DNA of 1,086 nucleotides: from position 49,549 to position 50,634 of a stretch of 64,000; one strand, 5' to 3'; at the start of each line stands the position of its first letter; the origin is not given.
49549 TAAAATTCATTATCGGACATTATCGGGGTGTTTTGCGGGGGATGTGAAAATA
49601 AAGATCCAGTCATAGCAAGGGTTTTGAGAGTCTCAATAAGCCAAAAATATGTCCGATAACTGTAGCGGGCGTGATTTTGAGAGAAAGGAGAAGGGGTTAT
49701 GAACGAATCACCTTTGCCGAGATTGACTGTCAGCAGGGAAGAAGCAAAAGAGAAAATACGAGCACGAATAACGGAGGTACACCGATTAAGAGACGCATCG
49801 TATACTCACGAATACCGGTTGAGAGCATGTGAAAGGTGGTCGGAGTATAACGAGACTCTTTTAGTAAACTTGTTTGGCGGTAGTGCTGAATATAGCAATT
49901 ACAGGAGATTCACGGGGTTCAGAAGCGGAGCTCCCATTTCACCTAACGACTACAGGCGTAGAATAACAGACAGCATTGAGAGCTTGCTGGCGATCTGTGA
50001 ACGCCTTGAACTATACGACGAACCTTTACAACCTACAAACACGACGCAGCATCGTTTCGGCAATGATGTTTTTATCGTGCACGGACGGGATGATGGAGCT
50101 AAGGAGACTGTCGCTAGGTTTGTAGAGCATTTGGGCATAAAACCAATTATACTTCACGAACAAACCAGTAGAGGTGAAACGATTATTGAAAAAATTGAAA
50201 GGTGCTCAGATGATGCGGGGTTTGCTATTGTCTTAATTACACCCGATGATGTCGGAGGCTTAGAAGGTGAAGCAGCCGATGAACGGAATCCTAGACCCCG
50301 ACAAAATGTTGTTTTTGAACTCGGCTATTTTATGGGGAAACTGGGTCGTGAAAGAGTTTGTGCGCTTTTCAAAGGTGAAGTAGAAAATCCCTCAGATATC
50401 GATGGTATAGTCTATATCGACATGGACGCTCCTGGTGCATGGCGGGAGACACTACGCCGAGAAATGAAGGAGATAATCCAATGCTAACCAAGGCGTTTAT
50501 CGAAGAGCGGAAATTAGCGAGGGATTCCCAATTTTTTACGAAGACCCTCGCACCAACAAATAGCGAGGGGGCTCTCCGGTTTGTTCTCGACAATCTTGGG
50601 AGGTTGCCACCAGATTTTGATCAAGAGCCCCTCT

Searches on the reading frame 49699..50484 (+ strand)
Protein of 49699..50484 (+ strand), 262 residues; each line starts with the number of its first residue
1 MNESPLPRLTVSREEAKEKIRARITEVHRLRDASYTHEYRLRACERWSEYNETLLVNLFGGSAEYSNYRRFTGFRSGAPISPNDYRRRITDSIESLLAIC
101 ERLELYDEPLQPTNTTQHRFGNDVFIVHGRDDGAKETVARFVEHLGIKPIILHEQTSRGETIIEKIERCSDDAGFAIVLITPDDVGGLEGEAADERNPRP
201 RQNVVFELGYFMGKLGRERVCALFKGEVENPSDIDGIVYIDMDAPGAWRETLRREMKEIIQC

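Call 3: search_protein_families(library=pfam, proteins=[window:49699-50484:+], max_evalue=0.1)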
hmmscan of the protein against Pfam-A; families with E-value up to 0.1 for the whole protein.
window:49699-50484:+ (262 aa): 2 families
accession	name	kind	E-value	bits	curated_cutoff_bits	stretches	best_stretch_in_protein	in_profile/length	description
PF10137.14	CAP12-PCTIR_TIR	-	5.5e-42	143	24.7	1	124-243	2-118/119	CAP12/Pycsar effector protein, TIR domain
PF13676.11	TIR_2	-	0.001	20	28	1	124-249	1-115/122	TIR domain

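Call 4: search_protein_families(library=padloc, proteins=[window:49699-50484:+], max_evalue=0.1)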
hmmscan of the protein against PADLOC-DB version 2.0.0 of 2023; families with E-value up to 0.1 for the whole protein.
window:49699-50484:+ (262 aa): 11 families
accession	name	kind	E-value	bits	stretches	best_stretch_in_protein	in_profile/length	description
PDLC05005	PDC-S35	-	7.8e-70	233.6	1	20-259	7-253/264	-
PDLC05007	PDC-S35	-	1.6e-68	229.4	1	83-258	95-267/278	-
PDLC05004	PDC-S35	-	8.8e-63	210.4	1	65-258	56-254/265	-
PDLC05006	PDC-S35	-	9.7e-46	154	1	111-257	72-220/231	-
PDLC05003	PDC-S35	-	5.1e-42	142.1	1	112-242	80-213/245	-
PDLC00731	Effector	-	1.2e-16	58.6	1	159-246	194-279/306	TIR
PDLC00732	Effector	-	2.9e-14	50.7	1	159-242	190-271/301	TIR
PDLC00729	Effector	-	6e-13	46.9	1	162-257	46-135/310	TIR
PDLC02371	PycTIR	-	6.2e-12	43.5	1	146-243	177-261/288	-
PDLC03056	Specificity_I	-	0.04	10.4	1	51-105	371-425/590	Type I specificity subunit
PDLC05062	PDC-S66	-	0.052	11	1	112-182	139-211/282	-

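Call 5: search_protein_families(library=ncbifam, proteins=[window:49699-50484:+], max_evalue=0.1)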
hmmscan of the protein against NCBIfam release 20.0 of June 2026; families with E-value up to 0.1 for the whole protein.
window:49699-50484:+ (262 aa): 3 families
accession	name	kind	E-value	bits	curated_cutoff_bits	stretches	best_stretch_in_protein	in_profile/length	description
NF050171.1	CDNTAsCap12CFB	equivalog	3e-10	39.8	450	1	174-244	58-124/305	CBASS system CD-NTase-associated NAD(+) hydrolase Cap12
NF050172.1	CDNTAsCap12CFB2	equivalog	3.6e-08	33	450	1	174-241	56-119/312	CBASS system CD-NTase-associated NAD(+) hydrolase Cap12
NF042941.1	Retron_TIR_antiphage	equivalog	0.088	11.6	600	0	122-181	340-401/464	TIR domain-containing anti-phage reverse transcriptase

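Call 9: find_homologous_proteins(query=window:49699-50484:+)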
Query window:49699-50484:+ (262 aa): 7898 proteins with E <= 0.001 among 8000 candidates; the best 120 are listed.
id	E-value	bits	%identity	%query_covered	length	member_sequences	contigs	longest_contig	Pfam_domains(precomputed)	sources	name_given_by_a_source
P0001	2.5e-174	596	100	100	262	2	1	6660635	PF10137.15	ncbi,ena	-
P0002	3.1e-164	563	95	100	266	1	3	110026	PF10137.15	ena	-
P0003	4.1e-163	559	94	100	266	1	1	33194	PF10137.15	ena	-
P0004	5.6e-163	558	94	100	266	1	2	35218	PF10137.15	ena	-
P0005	5.5e-131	454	80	99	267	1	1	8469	PF10137.15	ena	-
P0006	6.7e-125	434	75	100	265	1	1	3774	PF10137.15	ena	-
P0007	4.4e-124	431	75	100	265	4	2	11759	PF10137.15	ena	-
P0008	2.3e-122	425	74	100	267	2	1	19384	PF10137.15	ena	-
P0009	3.0e-120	418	75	100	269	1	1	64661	PF10137.15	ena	-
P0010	5.9e-120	417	74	100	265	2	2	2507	PF10137.15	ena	-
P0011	1.7e-118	413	75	100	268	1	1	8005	PF10137.15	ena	-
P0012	4.3e-116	405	71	100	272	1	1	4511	PF10137.15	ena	-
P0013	8.2e-116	404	73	100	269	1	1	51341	PF10137.15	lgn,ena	-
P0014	8.5e-115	401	72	100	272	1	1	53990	PF10137.15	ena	-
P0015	1.5e-109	383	69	100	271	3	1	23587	PF10137.15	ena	-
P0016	5.2e-108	378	69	100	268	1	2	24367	PF10137.15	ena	-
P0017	1.6e-103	364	66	100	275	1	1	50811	PF10137.15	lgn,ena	-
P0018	4.2e-102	359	63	100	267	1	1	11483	PF10137.15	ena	-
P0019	2.9e-98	346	67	100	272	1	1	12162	PF10137.15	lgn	-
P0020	4.5e-98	346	64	100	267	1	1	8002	PF10137.15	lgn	-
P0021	1.4e-97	344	64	100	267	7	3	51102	PF10137.15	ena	-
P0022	2.4e-97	343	65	100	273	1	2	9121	PF10137.15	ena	-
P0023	2.9e-97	343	64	100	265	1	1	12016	PF10137.15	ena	-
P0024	2.0e-96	340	61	100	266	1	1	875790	PF10137.15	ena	-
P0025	2.3e-95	337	87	66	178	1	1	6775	PF10137.15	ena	-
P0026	4.8e-95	336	80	72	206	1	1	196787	PF10137.15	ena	-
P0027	7.6e-94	332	61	100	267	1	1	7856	PF10137.15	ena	-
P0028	6.2e-93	329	61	100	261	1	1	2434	PF10137.15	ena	-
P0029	7.4e-91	322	87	63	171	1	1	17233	PF10137.15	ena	-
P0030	3.0e-88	314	60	100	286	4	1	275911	PF10137.15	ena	-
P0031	1.3e-86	308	59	100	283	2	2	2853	PF10137.15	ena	-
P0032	1.8e-85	305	57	100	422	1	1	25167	PF10137.15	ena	-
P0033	7.8e-85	302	59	100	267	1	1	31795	PF10137.15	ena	-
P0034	2.2e-84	301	71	71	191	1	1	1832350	PF10137.15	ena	-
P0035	1.0e-83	299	80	65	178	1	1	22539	PF10137.15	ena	-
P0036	1.8e-82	295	66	79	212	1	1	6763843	PF10137.15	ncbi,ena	-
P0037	2.7e-81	291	55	100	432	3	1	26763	PF10137.15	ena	-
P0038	3.0e-81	291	57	99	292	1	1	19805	PF10137.15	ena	-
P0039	4.4e-81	290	58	100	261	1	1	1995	PF10137.15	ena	-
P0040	1.4e-80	288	57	98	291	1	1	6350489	PF10137.15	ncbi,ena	-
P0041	2.0e-80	288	56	98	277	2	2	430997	PF10137.15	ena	-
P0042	3.7e-80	287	88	56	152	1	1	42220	PF10137.15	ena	-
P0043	8.1e-80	286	54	100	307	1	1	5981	PF10137.15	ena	-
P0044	1.0e-79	286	55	98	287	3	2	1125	PF10137.15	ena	-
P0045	1.4e-79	285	60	94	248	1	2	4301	PF10137.15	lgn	-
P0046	1.5e-78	282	54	100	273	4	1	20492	PF10137.15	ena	-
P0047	8.6e-78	279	55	100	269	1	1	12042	PF10137.15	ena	-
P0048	1.2e-77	279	54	98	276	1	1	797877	PF10137.15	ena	-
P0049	2.0e-76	275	54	98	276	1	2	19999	PF10137.15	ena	-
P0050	3.6e-76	274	56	99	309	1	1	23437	PF10137.15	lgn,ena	-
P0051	3.7e-76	274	54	98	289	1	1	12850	PF10137.15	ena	-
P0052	3.9e-76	274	55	98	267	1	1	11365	PF10137.15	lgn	-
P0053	1.6e-75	272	53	98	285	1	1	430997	PF10137.15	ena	-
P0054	3.6e-75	271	53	98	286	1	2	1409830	PF10137.15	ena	-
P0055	1.0e-74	269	53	98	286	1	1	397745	PF10137.15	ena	-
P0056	1.2e-74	269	53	98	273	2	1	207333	PF10137.15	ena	-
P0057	1.7e-74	269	53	98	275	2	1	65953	PF10137.15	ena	-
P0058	2.0e-74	268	53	100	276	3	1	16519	PF10137.15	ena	-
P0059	2.8e-74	268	55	98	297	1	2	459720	PF10137.15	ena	-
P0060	3.3e-74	268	53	98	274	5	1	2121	PF10137.15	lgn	-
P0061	3.8e-74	267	54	98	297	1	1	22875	PF10137.15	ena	-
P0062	4.5e-74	267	53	98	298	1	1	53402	PF10137.15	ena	-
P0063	1.0e-73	266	53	98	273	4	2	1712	PF10137.15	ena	-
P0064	2.9e-73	264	54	96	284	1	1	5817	PF10137.15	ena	-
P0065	6.2e-73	263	52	98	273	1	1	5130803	PF10137.15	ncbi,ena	-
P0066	1.2e-72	262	53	99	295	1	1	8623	PF10137.15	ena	-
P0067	1.5e-72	262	51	98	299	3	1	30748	PF10137.15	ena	-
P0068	2.0e-72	262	52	98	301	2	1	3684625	PF10137.15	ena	-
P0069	2.3e-72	262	51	98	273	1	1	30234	PF10137.15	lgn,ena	-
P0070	2.7e-72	261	53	98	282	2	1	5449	PF10137.15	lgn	-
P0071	4.6e-72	261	51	98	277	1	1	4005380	PF10137.15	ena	-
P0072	4.6e-72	261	49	99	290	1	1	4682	PF10137.15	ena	-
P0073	6.0e-72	260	51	98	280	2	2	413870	PF10137.15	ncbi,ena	-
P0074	6.8e-72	260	51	96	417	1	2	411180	PF10137.15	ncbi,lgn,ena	-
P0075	8.0e-72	260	53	100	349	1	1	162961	PF10137.15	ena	-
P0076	9.2e-72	260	52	98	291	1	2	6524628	PF10137.15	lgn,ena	-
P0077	9.7e-72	259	50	98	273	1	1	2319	PF10137.15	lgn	-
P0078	1.5e-71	259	51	100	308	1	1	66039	PF10137.15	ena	-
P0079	2.7e-71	258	49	98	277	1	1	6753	PF10137.15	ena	-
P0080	4.0e-71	257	52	98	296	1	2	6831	PF10137.15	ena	-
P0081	4.6e-71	257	53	98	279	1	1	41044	PF10137.15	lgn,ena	-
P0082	7.8e-71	257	49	98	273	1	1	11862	PF10137.15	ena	-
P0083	1.1e-70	256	50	98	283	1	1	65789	PF10137.15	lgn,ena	-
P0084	1.5e-70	256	50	98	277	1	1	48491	PF10137.15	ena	-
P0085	1.9e-70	255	52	98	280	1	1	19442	PF10137.15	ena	-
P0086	3.4e-70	254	51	98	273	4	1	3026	PF10137.15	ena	-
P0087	4.0e-70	254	51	98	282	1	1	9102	PF10137.15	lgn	-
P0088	6.7e-70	253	52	98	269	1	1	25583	PF10137.15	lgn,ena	-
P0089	9.7e-70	253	51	98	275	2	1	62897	PF10137.15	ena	-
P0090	1.0e-69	253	51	98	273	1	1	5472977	PF10137.15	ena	-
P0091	1.2e-69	253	50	98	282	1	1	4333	PF10137.15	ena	-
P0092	1.4e-69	252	51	98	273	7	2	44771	PF10137.15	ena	-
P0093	1.4e-69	252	79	57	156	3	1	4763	PF10137.15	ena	-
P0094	3.0e-69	251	48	98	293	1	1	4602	PF10137.15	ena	-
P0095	3.3e-69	251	50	98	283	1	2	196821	PF10137.15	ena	-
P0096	6.5e-69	250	51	98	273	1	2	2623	PF10137.15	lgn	-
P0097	7.0e-69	250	53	98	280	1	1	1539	PF10137.15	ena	-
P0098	1.2e-68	249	51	98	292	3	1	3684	PF10137.15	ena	-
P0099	1.3e-68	249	52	98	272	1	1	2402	PF10137.15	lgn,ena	-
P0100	1.5e-68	249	51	98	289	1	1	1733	PF10137.15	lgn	-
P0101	1.7e-68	249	52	98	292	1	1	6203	PF10137.15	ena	-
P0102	2.2e-68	249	50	98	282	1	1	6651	PF10137.15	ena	-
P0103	6.0e-68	247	50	98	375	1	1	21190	PF10137.15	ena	-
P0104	7.0e-68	247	51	98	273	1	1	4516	PF10137.15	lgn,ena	-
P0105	8.9e-68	246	49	96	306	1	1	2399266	PF10137.15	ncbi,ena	-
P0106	1.2e-67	246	50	98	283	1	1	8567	PF10137.15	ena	-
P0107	1.9e-67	245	48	98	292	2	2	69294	PF10137.15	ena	-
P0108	2.5e-67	245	49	98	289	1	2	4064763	PF10137.15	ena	-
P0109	2.6e-67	245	52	95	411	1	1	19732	PF10137.15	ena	-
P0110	2.6e-67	245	51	98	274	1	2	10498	PF10137.15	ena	-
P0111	4.3e-67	244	49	97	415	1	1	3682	PF10137.15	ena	-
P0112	4.4e-67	244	49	98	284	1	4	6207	PF10137.15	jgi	jgi:predicted nucleotide-binding protein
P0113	5.9e-67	244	51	98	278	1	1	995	PF10137.15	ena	-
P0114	8.2e-67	243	50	98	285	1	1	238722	PF10137.15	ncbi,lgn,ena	-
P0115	1.0e-66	243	51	98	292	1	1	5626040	PF10137.15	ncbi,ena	-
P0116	2.5e-66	242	49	98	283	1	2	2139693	PF10137.15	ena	-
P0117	3.8e-66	241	49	98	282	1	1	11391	PF10137.15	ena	-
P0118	4.8e-66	241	49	98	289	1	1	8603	PF10137.15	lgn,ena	-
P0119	5.1e-66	241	51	98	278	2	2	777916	PF10137.15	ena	-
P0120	9.8e-66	240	48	98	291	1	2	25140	PF10137.15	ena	-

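Call 11: find_related_loci(query=A1, collection=genome_contigs, flank=8000)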
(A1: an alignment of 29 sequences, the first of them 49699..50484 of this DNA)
Query A1 (262 aa) in genome_contigs; peptide patterns used: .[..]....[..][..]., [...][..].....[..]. (x = any residue, [..] = any of these).
600 stretches matched a pattern (row limit reached: there are more); 589 encode a relative of the query (tblastn E <= 1e-3); the best 80 are kept; 80 distinct loci.
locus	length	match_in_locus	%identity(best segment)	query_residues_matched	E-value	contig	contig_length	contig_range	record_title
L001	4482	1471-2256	53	1-257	1e-81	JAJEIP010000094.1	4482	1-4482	MAG: Candidatus Poribacteria bacterium isolate p16x65bins.2 k141_124570, whole genome shotgun sequence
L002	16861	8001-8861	44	1-258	4e-67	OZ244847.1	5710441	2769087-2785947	MAG: Candidatus Latescibacterota bacterium isolate 8a2eb0e1-25ad-4382-8bb9-52b38a0e126b genome assembly, chromosome: 1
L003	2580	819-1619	47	6-257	5e-66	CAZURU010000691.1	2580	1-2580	MAG TPA_asm: uncultured bacterium isolate SRP109090_co2_4 genome assembly, contig: NODE_60190_length_2580_cov_7.524356,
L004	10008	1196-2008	46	2-257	1e-61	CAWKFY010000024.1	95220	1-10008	MAG: uncultured Chloroflexia bacterium isolate MFD04492.bin.2.15 genome assembly, contig: contig_51654, whole genome sho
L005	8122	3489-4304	41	3-257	3e-59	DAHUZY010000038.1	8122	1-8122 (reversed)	MAG TPA_asm: Candidatus Saccharibacteria bacterium isolate clean1689 NODE_38_length_8122_cov_3.818769, whole genome shot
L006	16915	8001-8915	43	1-256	4e-59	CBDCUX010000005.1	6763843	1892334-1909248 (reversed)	MAG: Candidatus Poribacteria bacterium isolate e6ba5316-27cc-4a72-bad8-a94c688688a0 genome assembly, contig: contig_5, w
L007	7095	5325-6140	42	1-257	8e-59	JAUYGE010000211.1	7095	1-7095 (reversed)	MAG: Dehalococcoidia bacterium isolate C24_concoct.bin.111_sub C24_k141_674439, whole genome shotgun sequence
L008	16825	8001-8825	40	3-257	2e-58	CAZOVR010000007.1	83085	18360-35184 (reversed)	MAG TPA_asm: uncultured Pirellulales bacterium isolate SRP214966_co5_136 genome assembly, contig: NODE_90_length_83085_c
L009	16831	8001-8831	42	1-259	6e-58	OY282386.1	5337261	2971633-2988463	MAG: Candidatus Poribacteria bacterium genome assembly, chromosome: 1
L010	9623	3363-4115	41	6-256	1e-53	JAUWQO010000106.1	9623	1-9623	MAG: Desulfobacterales bacterium isolate CSMAG_2504 CSMAG_2504_k141_593446_length_9623_cov_28.0580, whole genome shotgun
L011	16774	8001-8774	42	9-257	2e-53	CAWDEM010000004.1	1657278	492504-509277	MAG: Ignavibacteriota bacterium isolate MFD05942.bin.1.74 genome assembly, contig: contig_3312, whole genome shotgun seq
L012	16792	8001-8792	42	9-257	3e-53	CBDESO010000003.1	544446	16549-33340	MAG: Dehalococcoidia bacterium isolate 8bfb036c-3c01-4255-9848-4c90bd31c741 genome assembly, contig: contig_3, whole gen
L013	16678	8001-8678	42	43-257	5e-52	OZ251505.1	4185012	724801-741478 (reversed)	MAG: uncultured Candidatus Binatia bacterium isolate 3702f2bb-6743-416a-8e02-efa82259b27a genome assembly, chromosome: 1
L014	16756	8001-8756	40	12-257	1e-51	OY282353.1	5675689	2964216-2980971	MAG: uncultured Gammaproteobacteria bacterium genome assembly, chromosome: 1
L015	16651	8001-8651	42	47-257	2e-51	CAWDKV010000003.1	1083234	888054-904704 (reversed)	MAG: uncultured Gammaproteobacteria bacterium isolate MFD04540.bin.1.126 genome assembly, contig: contig_17957, whole ge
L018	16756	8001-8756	41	11-257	5e-56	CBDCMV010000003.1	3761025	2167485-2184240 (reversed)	MAG: Alphaproteobacteria bacterium isolate d4acb477-92b7-4a05-a838-3873ed8152b3 genome assembly, contig: contig_3, whole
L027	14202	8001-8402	60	122-257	3e-50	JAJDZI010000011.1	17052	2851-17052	MAG: Nitrospirales bacterium isolate jk18x40bins.30 k141_67572, whole genome shotgun sequence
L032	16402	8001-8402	59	122-257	3e-49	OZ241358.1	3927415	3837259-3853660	MAG: Candidatus Azophilus sp. isolate c4c4d012-86f2-4497-9bb6-2ec6fb926b7a genome assembly, chromosome: 1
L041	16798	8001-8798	38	12-259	2e-48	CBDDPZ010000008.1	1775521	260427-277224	MAG: Caldilineaceae bacterium isolate f93c2c69-6aeb-4345-88ba-e13d141334d7 genome assembly, contig: contig_8, whole geno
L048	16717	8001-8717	44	27-257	9e-48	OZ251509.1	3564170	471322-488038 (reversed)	MAG: Alphaproteobacteria bacterium isolate c58df884-ff44-4a62-8948-53011581409f genome assembly, chromosome: 1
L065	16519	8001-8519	50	91-257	3e-46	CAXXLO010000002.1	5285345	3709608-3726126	MAG: Caldilineaceae bacterium isolate 99c2e195-4bff-45e2-bb48-833f95f6ab02 genome assembly, contig: contig_2, whole geno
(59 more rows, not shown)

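Call 13: find_encoding_contigs(protein=P0002, flank=8000, max_places=4)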
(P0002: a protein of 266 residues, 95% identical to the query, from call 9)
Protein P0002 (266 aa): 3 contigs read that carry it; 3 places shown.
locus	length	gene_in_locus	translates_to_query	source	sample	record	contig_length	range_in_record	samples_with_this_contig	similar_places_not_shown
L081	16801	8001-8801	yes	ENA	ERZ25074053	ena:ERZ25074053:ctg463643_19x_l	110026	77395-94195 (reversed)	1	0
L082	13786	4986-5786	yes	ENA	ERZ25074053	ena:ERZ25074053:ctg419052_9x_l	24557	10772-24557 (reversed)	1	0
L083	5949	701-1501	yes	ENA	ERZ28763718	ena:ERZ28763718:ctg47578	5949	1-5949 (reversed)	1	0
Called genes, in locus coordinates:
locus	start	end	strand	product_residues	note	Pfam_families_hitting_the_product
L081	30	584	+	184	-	-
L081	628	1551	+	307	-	PF02899:Phage_int_SAM_1 (weak), PF00589:Phage_integrase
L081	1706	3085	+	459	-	-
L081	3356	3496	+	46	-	-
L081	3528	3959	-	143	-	-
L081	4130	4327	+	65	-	-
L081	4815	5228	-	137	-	-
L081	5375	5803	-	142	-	-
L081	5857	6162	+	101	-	-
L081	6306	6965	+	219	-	PF11523:DUF3223 (weak)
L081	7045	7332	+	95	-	-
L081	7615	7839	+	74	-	-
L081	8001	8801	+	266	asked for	PF10137:CAP12-PCTIR_TIR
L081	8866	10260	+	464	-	PF02985:HEAT (faint), PF13646:HEAT_2, PF03130:HEAT_PBS (faint), PF13646:HEAT_2, PF01555:N6_N4_Mtase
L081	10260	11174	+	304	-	PF09516:RE_CfrBI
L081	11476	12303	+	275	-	-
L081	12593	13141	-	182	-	-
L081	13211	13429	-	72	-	-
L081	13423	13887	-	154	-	-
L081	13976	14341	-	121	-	-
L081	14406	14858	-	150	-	-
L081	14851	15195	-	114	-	-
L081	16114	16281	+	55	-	-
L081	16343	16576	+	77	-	-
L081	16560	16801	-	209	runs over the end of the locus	PF02796:HTH_7 (weak)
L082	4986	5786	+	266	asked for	PF10137:CAP12-PCTIR_TIR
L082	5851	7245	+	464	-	PF02985:HEAT (faint), PF13646:HEAT_2, PF03130:HEAT_PBS (faint), PF13646:HEAT_2, PF01555:N6_N4_Mtase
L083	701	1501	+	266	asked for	PF10137:CAP12-PCTIR_TIR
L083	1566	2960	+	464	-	PF02985:HEAT (faint), PF13646:HEAT_2, PF03130:HEAT_PBS (faint), PF13646:HEAT_2, PF01555:N6_N4_Mtase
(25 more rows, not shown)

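Call 14: find_encoding_contigs(protein=P0009, flank=8000, max_places=3)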
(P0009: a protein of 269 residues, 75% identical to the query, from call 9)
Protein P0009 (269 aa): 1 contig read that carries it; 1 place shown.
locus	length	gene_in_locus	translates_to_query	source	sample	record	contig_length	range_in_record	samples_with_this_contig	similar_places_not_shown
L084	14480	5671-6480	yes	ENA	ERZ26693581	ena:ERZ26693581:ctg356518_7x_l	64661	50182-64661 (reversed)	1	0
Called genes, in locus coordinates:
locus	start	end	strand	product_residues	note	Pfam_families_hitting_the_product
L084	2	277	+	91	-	?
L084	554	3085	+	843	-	PF00456:Transketolase_N, PF22613:Transketolase_C_1 (weak)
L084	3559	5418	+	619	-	-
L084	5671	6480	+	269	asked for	PF10137:CAP12-PCTIR_TIR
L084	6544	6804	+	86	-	-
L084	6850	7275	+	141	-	-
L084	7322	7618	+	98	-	-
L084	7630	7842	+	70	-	-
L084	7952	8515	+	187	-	PF13651:EcoRI_methylase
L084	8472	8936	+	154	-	PF13651:EcoRI_methylase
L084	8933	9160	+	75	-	-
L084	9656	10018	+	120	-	PF01844:HNH, PF14279:HNH_5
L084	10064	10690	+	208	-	-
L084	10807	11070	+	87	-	PF13181:TPR_8 (faint), PF00515:TPR_1 (faint), PF13414:TPR_11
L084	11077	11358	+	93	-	-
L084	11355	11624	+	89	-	-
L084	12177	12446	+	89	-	-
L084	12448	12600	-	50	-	PF04909:Amidohydro_2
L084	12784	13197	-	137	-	-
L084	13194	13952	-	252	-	PF04909:Amidohydro_2 (weak)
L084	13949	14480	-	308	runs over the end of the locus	PF00701:DHDPS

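Call 15: find_encoding_contigs(protein=P0014, flank=8000, max_places=3)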
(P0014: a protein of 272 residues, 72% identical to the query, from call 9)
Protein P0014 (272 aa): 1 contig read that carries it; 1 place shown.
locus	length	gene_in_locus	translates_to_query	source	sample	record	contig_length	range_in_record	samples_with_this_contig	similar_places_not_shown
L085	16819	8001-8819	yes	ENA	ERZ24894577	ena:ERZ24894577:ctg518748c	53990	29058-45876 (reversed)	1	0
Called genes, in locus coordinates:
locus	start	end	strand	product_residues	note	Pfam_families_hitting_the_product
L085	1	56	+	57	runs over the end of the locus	-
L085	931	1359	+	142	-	-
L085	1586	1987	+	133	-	-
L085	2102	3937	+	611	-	PF04326:SLFN_AlbA_2, PF01637:ATPase_2 (weak), PF13191:AAA_16 (weak)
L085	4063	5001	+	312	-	-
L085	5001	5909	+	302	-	PF04055:Radical_SAM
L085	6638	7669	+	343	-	PF08867:FRG, PF14559:TPR_19 (faint), PF21033:RMD1-3 (faint), PF00515:TPR_1 (faint), PF13174:TPR_6 (faint), PF07719:TPR_2 (faint), PF13371:TPR_9 (weak), PF13414:TPR_11, +4 more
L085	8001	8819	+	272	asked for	PF10137:CAP12-PCTIR_TIR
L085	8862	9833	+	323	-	PF26568:RE_BanI_C, PF04556:DpnII (weak)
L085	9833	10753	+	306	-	PF01555:N6_N4_Mtase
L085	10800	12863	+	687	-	PF03235:GmrSD_N, PF07510:GmrSD_C, PF18899:DUF5655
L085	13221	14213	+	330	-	-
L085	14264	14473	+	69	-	-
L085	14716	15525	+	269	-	PF08867:FRG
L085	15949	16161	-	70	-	-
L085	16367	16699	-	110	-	PF19663:DUF6166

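Call 16: find_encoding_contigs(protein=P0005, flank=8000, max_places=2)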
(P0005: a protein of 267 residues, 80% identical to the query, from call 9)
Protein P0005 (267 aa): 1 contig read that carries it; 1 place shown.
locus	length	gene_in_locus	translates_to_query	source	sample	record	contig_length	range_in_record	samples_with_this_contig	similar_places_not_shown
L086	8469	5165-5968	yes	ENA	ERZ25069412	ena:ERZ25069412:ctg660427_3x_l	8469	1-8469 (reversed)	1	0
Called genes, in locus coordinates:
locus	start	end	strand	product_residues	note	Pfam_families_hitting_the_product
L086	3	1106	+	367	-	?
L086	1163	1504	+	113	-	-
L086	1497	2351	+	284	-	-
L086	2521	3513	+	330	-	PF09516:RE_CfrBI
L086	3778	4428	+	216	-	PF00226:DnaJ, PF13414:TPR_11 (faint)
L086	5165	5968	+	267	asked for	PF10137:CAP12-PCTIR_TIR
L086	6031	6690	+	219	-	PF10544:T5orf172, PF13455:MUG113 (weak)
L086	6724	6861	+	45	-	-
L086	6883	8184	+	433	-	-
